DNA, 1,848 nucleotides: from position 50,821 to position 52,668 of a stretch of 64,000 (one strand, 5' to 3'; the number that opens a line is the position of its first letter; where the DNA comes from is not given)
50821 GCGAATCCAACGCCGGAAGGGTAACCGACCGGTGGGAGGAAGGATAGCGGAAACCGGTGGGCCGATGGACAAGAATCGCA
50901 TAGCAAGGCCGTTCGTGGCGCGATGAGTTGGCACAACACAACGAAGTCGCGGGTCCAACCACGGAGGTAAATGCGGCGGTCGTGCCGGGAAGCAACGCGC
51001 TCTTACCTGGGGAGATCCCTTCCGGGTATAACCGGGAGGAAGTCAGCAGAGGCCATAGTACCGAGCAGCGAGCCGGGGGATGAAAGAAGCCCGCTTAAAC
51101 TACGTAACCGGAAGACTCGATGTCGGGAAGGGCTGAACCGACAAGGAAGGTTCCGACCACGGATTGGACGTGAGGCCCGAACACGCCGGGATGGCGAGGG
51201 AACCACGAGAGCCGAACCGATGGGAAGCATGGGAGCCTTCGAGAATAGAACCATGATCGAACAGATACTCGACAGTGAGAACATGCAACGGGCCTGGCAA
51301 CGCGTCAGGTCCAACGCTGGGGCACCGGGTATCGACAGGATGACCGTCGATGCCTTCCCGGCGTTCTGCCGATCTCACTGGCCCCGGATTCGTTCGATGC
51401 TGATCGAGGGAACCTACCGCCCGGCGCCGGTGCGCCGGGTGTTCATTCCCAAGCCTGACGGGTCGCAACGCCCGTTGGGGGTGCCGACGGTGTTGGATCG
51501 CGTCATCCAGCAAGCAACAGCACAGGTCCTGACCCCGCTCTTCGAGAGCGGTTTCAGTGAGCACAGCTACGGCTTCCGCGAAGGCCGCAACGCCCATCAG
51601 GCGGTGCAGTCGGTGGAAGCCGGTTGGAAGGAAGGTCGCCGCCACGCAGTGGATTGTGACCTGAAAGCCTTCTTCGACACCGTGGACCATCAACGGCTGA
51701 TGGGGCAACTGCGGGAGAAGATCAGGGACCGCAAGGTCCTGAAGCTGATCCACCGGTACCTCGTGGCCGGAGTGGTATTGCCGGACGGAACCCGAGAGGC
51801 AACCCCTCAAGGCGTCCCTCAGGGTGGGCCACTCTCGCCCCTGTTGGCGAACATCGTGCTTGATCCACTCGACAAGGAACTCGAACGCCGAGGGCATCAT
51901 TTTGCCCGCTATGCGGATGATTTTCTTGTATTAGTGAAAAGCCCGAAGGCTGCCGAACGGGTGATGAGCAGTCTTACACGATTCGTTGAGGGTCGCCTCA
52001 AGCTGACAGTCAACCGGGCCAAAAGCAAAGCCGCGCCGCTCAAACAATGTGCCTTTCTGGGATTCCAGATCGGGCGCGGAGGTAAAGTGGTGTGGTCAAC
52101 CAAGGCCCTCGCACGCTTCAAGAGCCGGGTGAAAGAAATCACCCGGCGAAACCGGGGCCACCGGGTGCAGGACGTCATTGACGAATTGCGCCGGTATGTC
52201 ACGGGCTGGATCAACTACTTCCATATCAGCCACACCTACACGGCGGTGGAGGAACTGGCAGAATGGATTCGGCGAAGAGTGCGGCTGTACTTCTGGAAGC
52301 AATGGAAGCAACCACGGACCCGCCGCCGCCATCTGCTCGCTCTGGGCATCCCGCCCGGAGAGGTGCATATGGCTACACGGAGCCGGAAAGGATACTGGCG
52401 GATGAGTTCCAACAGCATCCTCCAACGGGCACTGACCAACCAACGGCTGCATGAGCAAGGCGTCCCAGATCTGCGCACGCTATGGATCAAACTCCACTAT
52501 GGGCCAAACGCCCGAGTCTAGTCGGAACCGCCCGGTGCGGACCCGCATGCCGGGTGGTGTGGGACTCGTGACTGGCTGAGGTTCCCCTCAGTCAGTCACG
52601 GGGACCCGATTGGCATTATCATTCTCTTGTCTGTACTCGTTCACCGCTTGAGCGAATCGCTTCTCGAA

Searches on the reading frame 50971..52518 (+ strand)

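Call 19: search_protein_families(library=pfam, proteins=[window:50971-52518:+], max_evalue=0.001)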
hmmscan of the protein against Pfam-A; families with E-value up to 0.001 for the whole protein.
window:50971-52518:+ (516 aa): 2 families
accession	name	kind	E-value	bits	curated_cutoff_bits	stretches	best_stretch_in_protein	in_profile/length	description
PF00078.32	RVT_1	-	1.4e-40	139.7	29.6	1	159-367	1-205/205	Reverse transcriptase (RNA-dependent DNA polymerase)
PF08388.16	GIIM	-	3.9e-17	62.4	23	1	381-455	2-76/80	Group II intron, maturase-specific domain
